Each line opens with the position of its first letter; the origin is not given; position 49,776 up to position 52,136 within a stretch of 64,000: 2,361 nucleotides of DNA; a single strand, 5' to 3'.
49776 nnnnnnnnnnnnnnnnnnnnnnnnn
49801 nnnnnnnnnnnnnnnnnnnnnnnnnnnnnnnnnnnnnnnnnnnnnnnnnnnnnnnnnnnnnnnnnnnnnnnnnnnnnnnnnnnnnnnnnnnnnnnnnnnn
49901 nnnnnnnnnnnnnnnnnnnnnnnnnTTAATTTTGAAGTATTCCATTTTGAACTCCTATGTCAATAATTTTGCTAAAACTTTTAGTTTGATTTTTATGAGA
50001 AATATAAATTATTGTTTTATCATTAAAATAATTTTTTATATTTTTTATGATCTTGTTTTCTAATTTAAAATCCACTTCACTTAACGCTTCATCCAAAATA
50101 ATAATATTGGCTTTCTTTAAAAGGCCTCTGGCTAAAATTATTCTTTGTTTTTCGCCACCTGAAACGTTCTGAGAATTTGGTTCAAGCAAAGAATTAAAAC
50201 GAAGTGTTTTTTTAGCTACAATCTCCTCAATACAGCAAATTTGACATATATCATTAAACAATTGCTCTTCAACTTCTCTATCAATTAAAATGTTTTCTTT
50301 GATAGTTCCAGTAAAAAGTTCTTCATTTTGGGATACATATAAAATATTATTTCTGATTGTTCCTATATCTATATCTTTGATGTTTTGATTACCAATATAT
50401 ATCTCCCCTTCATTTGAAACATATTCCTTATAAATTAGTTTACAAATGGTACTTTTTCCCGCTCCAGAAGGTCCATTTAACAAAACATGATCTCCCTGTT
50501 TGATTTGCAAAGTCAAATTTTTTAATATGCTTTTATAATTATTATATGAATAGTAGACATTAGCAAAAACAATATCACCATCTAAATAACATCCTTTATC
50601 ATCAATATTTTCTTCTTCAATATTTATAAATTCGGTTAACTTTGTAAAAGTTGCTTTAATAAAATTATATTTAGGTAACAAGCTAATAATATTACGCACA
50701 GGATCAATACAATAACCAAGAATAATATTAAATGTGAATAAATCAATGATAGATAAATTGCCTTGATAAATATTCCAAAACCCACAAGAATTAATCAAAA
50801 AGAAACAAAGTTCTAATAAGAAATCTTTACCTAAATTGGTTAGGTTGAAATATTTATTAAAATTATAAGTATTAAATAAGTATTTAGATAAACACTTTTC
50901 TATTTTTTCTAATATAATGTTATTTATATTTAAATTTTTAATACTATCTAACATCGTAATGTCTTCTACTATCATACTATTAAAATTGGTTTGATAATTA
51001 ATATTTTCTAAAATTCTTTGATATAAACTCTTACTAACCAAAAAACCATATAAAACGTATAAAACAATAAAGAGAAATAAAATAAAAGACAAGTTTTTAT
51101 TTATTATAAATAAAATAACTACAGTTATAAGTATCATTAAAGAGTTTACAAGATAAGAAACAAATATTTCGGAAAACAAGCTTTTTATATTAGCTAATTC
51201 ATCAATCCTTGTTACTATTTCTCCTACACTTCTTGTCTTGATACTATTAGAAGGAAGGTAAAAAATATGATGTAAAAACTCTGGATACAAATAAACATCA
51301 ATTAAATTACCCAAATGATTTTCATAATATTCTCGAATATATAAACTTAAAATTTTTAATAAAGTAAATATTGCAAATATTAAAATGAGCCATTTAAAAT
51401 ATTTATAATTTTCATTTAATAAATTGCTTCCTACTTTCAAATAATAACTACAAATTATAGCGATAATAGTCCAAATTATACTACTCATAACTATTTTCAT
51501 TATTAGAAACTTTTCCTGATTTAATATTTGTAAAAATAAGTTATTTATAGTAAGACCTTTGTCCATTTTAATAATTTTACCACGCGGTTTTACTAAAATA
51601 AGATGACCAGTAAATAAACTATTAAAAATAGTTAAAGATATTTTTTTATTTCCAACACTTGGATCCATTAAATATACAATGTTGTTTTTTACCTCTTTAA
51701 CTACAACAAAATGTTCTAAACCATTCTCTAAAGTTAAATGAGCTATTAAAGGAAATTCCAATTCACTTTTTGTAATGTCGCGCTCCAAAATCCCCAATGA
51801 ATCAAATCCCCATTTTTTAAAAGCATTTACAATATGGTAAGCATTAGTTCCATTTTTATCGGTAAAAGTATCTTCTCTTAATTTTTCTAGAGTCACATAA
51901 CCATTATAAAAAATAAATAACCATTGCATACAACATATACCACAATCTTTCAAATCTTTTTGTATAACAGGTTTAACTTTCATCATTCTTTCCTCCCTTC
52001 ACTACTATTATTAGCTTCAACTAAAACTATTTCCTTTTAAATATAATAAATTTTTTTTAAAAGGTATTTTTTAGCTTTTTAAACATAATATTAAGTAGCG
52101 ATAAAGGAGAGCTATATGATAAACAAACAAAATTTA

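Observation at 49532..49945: Bacteriocin locus lacks a recognisable immunity gene and a full-length HlyD-type accessory protein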

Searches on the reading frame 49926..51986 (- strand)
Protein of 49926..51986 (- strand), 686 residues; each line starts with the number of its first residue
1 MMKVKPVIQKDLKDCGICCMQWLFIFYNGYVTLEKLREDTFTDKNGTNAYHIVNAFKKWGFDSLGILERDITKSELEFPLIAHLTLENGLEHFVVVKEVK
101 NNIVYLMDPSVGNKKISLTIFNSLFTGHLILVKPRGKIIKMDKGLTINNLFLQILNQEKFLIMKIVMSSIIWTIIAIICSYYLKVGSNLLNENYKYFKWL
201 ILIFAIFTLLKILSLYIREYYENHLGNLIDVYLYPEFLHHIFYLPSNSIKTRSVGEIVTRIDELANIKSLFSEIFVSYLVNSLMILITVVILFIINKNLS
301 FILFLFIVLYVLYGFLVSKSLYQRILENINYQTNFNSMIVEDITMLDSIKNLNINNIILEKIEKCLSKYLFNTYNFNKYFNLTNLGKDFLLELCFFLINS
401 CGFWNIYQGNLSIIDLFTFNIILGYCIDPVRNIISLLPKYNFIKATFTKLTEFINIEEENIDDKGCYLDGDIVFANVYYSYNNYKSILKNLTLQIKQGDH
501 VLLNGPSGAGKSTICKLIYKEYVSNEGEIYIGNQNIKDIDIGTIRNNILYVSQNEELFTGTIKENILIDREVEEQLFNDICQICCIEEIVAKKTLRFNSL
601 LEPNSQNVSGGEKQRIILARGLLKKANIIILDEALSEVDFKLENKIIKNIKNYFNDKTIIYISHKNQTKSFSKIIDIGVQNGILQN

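Call 3: search_protein_families(library=pfam, proteins=[window:49926-51986:-], max_evalue=1)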
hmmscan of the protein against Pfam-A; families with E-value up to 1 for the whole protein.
window:49926-51986:- (686 aa): 28 families (the best 25 are shown)
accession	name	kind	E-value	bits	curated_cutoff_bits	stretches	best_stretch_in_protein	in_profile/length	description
PF03412.21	Peptidase_C39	-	4e-29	101.6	22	1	4-135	2-131/133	Peptidase C39 family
PF00005.33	ABC_tran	-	2.5e-27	96.6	25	1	488-635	1-136/137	ABC transporter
PF00664.28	ABC_membrane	-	3.2e-26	93.1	28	1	165-429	4-273/274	ABC transporter transmembrane region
PF02463.25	SMC_N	-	0.00025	21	40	1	482-669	8-202/220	RecF/RecN/SMC N terminal domain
PF20720.3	nSTAND3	-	0.00033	20.8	27.2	1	495-540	14-58/155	Novel STAND NTPase 3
PF05496.18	RuvB_N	-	0.00087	19.5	27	1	496-579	31-107/159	Holliday junction DNA helicase RuvB P-loop domain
PF07728.20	AAA_5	-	0.0018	18.7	22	1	500-607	1-96/139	AAA domain (dynein-related subfamily)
PF13238.12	AAA_18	-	0.0025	18.7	29.4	1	501-562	1-45/128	AAA domain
PF13555.12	AAA_29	-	0.005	17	27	1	492-514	16-38/61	P-loop containing region of AAA domain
PF03215.21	Rad17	-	0.0053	17.2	23.8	1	486-526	33-73/186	Rad17 P-loop domain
PF13245.12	AAA_19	-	0.0059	17.2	25.1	0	498-528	11-41/134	AAA domain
PF13173.12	AAA_14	-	0.0075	16.7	27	1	501-545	5-49/129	AAA domain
PF12775.13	AAA_7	-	0.0076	16.2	25.8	1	491-521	26-56/181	P-loop containing dynein motor region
PF02367.23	TsaE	-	0.0081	16.5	26.6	1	483-522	6-45/128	Threonylcarbamoyl adenosine biosynthesis protein TsaE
PF03193.22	RsgA_GTPase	-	0.01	16.1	30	1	483-529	92-137/174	RsgA GTPase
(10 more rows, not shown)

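Call 4: search_protein_families(library=ncbifam, proteins=[window:49926-51986:-], max_evalue=1)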
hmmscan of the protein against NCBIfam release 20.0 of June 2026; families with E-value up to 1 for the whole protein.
window:49926-51986:- (686 aa): 193 families (the best 25 are shown)
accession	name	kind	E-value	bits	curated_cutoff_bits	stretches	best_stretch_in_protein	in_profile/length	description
TIGR01193.1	bacteriocin_ABC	subfamily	5.5e-103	345.8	523.85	1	9-675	1-679/708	peptide cleavage/export ABC transporter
TIGR03796.1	NHLM_micro_ABC1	equivalog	1.7e-96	324.1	853.3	1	4-666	2-672/710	NHLP family bacteriocin export ABC transporter peptidase/permease/ATPase subunit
NF045998.1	cleave_ABC_plasm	equivalog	1.6e-91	307.6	500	1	9-667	2-662/673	Mbov_0121 family peptidase domain-containing ABC transporter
TIGR03375.1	type_I_sec_LssB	subfamily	8.3e-83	278.9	693.1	1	19-667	6-663/696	type I secretion system permease/ATPase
TIGR01846.1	type_I_sec_HlyB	subfamily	8.3e-80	268.9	725.55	1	16-669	1-656/694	type I secretion system permease/ATPase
TIGR03797.1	NHLM_micro_ABC2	equivalog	1.6e-50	172.3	709.4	1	142-665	118-644/686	NHLP bacteriocin export ABC transporter permease/ATPase subunit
TIGR02857.1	CydD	equivalog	2.2e-50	172.1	435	1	166-669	13-520/529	thiol reductant ABC exporter subunit CydD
NF010178.0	PRK13657.1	equivalog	3.6e-50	171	733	1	151-668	10-532/588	glucan ABC transporter ATP-binding protein/ permease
TIGR00958.1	3a01208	subfamily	9.2e-49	166.3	874.6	1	146-668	148-676/711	antigen peptide transporter 2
TIGR02203.1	MsbA_lipidA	equivalog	6.7e-48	163.5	602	1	162-668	13-531/572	lipid A export permease/ATP-binding protein MsbA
NF045513.1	HepA_fam_ABC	equivalog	2.9e-43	148.2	725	1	199-668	97-571/610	heterocyst formation ABC transporter subunit HepA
TIGR02204.1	MsbA_rel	hypoth_equivalog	2.3e-42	145.4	780.4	2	468-668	334-537/576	ABC transporter, permease/ATP-binding protein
NF052233.1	CphA_assoc_ABC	equivalog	3.4e-42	144.7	880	1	227-668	259-705/766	cyanophycin metabolism-associated ABC transporter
NF008364.0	PRK11160.1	equivalog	6.2e-42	143.9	630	1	244-675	106-545/575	heme ABC transporter ATP-binding protein/permease CydC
TIGR01842.1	type_I_sec_PrtD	subfamily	4.1e-39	134.5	510.15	1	161-673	8-521/544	type I secretion system permease/ATPase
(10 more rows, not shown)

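Call 40: search_dna_similar(query=window:49926-51986:-, collection=plasmids, mode=protein, max_rows=25)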
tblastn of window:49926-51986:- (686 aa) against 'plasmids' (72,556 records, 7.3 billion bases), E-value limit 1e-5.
The search stops at 5000 records and this limit was reached: more records match than are counted here, and every count below describes the 5000 best-scoring records only.
In 13 record(s) the limit of 40 matching pieces per record was reached: places in those records are undercounted.
Records with a match: at least 5000; places in all: 17916; records where one place covers at least 80% of the query: 1311.
Best place of each record, by identity: <60% 5000.
By first word of the organism name: Escherichia 1328; Klebsiella 496; Rhizobium 426; Enterococcus 317; Salmonella 214; Bacillus 204; Staphylococcus 139; Ralstonia 137; Sinorhizobium 107; Agrobacterium 86; and 264 more.
By predicted mobility (MOB-suite, as given by PLSDB): non-mobilizable 2241; conjugative 1794; mobilizable 965.
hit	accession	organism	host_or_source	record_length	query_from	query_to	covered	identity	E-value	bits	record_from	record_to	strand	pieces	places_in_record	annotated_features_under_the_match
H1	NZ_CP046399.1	Bacillus sp. A260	single cell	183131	7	668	97%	32.4%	7e-70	255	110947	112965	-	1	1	peptidase domain-containing ABC transporter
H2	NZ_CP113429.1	Bacillus cereus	cell culture,petroleum sludge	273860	7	668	97%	32.0%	3e-70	257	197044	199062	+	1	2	peptidase domain-containing ABC transporter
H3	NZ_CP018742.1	Bacillus cereus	Salad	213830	7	668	97%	31.9%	2e-69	254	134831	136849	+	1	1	peptidase domain-containing ABC transporter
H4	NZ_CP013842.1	Clostridium botulinum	Microbial isolate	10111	9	668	96%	31.6%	2e-70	256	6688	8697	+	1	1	peptidase domain-containing ABC transporter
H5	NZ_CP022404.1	Clostridium botulinum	infant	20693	9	668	96%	31.6%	3e-70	256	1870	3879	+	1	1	peptidase domain-containing ABC transporter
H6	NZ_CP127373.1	Bacillus arachidis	bacterial isolate,rhizosphere soil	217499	9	685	99%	30.8%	2e-74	269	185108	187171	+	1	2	peptidase domain-containing ABC transporter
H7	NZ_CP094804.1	Staphylococcus arlettae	Camel,nasal swab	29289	4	675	98%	31.0%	1e-66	246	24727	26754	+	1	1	peptidase domain-containing ABC transporter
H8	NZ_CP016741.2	Lactococcus cremoris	Single cell,Dairy fermentation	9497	1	675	98%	30.8%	7e-60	226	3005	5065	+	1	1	peptide cleavage/export ABC transporter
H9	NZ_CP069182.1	Lactococcus cremoris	Whole organism,Dairy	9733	1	675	98%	30.8%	7e-60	226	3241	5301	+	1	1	peptide cleavage/export ABC transporter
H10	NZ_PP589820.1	Lactococcus sp.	Bacterial culture,Dairy environment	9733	1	675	98%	30.8%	7e-60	226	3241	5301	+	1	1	peptide cleavage/export ABC transporter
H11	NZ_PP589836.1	Lactococcus sp.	Bacterial culture,Dairy environment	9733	1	675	98%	30.8%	7e-60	226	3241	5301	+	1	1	peptide cleavage/export ABC transporter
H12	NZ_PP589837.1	Lactococcus sp.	Bacterial culture,Dairy environment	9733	1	675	98%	30.8%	7e-60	226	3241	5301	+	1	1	peptide cleavage/export ABC transporter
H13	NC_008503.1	Lactococcus cremoris subsp. cremoris SK11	-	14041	1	675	98%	30.8%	7e-60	226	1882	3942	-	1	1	peptide cleavage/export ABC transporter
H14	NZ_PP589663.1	Lactococcus sp.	Bacterial culture,Dairy environment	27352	1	675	98%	30.8%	8e-60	226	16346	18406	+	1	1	peptide cleavage/export ABC transporter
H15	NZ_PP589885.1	Lactococcus sp.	Bacterial culture,Dairy environment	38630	1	675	98%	30.8%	8e-60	226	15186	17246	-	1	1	peptide cleavage/export ABC transporter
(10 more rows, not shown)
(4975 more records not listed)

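Call 41: get_annotated_region(hit=H8, flank=3500)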
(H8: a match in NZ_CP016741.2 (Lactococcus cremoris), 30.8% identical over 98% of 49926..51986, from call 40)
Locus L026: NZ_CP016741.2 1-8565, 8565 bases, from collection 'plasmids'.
description: Lactococcus cremoris strain JM3 plasmid pJM3E, complete sequence
organism: Lactococcus cremoris (NCBI taxid 1359)
taxonomy: Bacteria; Bacillota; Bacilli; Lactobacillales; Streptococcaceae; Lactococcus; Lactococcus cremoris
host: -; source: Single cell,Dairy fermentation; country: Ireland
typing (MOB-suite, as given by PLSDB): mobilizable; replicon rep_cluster_1378; relaxase MOBP
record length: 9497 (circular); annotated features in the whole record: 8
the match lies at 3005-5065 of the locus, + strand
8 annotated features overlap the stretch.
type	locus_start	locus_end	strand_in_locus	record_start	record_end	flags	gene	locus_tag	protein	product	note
CDS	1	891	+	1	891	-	-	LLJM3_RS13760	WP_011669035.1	replication initiation protein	GO:0006270 - DNA replication initiation [Evidence IEA]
CDS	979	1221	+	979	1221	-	-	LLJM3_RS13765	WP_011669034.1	hypothetical protein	-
CDS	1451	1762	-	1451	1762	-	-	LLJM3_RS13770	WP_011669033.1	HU family DNA-binding protein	GO:0030261 - chromosome condensation [Evidence IEA]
CDS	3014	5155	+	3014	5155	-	-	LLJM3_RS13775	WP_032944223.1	peptide cleavage/export ABC transporter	GO:0043213 - bacteriocin transport [Evidence IEA]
CDS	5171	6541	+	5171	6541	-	-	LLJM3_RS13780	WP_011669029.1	bacteriocin secretion accessory protein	-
CDS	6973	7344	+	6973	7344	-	mobC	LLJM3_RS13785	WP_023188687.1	plasmid mobilization relaxosome protein MobC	-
CDS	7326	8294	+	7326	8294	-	-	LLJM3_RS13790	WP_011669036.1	relaxase/mobilization nuclease domain-containing protein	-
CDS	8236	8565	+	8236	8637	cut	-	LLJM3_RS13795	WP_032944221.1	hypothetical protein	-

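Call 42: get_annotated_region(hit=H4, flank=4000)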
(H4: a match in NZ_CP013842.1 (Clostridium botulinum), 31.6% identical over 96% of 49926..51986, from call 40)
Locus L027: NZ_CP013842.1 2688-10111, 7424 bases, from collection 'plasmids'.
description: Clostridium botulinum strain AM1051 plasmid pRSJ13_1, complete sequence
organism: Clostridium botulinum (NCBI taxid 1491)
taxonomy: Bacteria; Bacillota; Clostridia; Eubacteriales; Clostridiaceae; Clostridium; Clostridium botulinum
host: -; source: Microbial isolate; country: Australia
typing (MOB-suite, as given by PLSDB): mobilizable; relaxase MOBP
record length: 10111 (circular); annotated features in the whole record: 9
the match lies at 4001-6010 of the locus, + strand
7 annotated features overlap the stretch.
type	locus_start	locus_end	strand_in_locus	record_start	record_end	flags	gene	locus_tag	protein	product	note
CDS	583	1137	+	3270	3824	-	-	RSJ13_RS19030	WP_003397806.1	MobC family plasmid mobilization relaxosome protein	-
CDS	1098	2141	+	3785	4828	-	-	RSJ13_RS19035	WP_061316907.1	relaxase/mobilization nuclease domain-containing protein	-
CDS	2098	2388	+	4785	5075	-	-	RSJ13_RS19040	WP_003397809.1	hypothetical protein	-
CDS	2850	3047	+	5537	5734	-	-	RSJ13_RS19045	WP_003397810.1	helix-turn-helix transcriptional regulator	-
CDS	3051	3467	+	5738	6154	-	-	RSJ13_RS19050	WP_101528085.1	DUF6773 family protein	-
CDS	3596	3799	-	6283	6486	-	-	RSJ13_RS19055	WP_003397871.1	Blp family class II bacteriocin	GO:0042742 - defense response to bacterium [Evidence IEA]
CDS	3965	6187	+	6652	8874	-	-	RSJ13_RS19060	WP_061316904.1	peptidase domain-containing ABC transporter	-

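Call 43: get_annotated_region(hit=H1, flank=4000)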
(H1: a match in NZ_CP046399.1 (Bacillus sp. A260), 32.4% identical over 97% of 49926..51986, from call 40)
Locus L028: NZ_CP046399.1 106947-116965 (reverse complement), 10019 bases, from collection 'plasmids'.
description: Bacillus sp. A260 plasmid unnamed11, complete sequence
organism: Bacillus sp. A260 (NCBI taxid 2660750)
taxonomy: Bacteria; Bacillota; Bacilli; Bacillales; Bacillaceae; Bacillus; Bacillus sp. A260
host: -; source: single cell; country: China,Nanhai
typing (MOB-suite, as given by PLSDB): conjugative; replicon rep_cluster_166; relaxase MOBP; mating-pair formation MPF_T
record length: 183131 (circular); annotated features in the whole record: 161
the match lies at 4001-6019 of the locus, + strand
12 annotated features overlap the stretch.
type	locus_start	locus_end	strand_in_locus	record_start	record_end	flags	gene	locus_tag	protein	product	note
CDS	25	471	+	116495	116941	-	-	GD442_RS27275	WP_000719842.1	GNAT family N-acetyltransferase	-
CDS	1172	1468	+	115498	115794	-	-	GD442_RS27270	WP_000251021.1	metalloregulator ArsR/SmtB family transcription factor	GO:0006355 - regulation of DNA-templated transcription [Evidence IEA]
CDS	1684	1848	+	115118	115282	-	-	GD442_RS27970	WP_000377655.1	hypothetical protein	-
CDS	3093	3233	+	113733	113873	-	-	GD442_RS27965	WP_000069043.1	hypothetical protein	-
CDS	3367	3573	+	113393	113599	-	-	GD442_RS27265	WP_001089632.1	class IIb bacteriocin, lactobin A/cerein 7B family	-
CDS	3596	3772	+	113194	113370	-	-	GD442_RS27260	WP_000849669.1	class IIb bacteriocin, lactobin A/cerein 7B family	-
CDS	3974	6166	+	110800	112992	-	-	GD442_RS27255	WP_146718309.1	peptidase domain-containing ABC transporter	-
CDS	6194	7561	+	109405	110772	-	-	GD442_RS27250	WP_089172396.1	HlyD family secretion protein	-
CDS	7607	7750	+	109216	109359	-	-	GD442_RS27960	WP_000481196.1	hypothetical protein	-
CDS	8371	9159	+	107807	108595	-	-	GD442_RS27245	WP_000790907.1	hypothetical protein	-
CDS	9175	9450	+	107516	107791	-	-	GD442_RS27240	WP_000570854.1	hypothetical protein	-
CDS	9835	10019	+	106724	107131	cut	-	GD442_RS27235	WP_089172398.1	nucleotidyltransferase domain-containing protein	-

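Call 44: find_homologous_proteins(query=L026:5171-6541:+, max_evalue=1e-10)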
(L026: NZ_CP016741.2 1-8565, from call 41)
Query L026:5171-6541:+ (456 aa): 40 proteins with E <= 1e-10 among 8000 candidates.
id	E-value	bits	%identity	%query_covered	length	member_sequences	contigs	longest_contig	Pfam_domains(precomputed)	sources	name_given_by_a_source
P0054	4.4e-288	973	100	100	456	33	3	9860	PF25935.1,PF25940.1,PF25887.2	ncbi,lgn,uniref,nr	ncbi:bacteriocin secretion accessory protein [Lactococcus lactis]|uniref:bacteriocin secretion acces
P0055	3.3e-265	898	92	100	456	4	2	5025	PF25935.1,PF25940.1,PF25887.2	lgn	-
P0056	7.1e-188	643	66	100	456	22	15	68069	PF25935.1,PF25940.1,PF25887.2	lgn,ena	-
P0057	1.4e-143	497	99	52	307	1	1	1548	PF00166.27,PF25887.2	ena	-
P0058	1.3e-121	425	46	100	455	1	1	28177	PF25935.1,PF25940.1,PF25887.2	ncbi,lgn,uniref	ncbi:bacteriocin secretion accessory protein [Enterococcus faecalis]|uniref:bacteriocin secretion ac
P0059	3.8e-115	403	45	100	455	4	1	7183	PF25935.1,PF25940.1,PF25887.2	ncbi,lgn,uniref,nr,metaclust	ncbi:competence factor transport accessory protein ComB [Enterococcus malodoratus]|uniref:bacterioci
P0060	1.8e-112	395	42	100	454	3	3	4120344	PF25935.1,PF25940.1,PF25887.2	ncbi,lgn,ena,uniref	ncbi:bacteriocin secretion accessory protein [Enterococcus sp. DIV0187]|uniref:bacteriocin secretion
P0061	1.3e-111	392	42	100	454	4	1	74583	PF25935.1,PF25940.1,PF25887.2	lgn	-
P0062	2.0e-111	391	43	100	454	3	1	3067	PF25935.1,PF25940.1,PF25887.2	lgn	-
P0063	2.2e-109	384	43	100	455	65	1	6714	PF25935.1,PF25940.1,PF25887.2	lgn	-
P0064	4.2e-105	370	42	100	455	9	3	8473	PF25935.1,PF25940.1,PF25887.2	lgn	-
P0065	5.0e-103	364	42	100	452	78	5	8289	PF25935.1,PF25940.1,PF25887.2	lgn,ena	-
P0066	5.4e-103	363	42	100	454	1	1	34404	PF25935.1,PF25940.1,PF25887.2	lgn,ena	-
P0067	6.5e-103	363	41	100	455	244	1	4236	PF25935.1,PF25940.1,PF25887.2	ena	-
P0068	1.0e-102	362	42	100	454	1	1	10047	PF25935.1,PF25940.1,PF25887.2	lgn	-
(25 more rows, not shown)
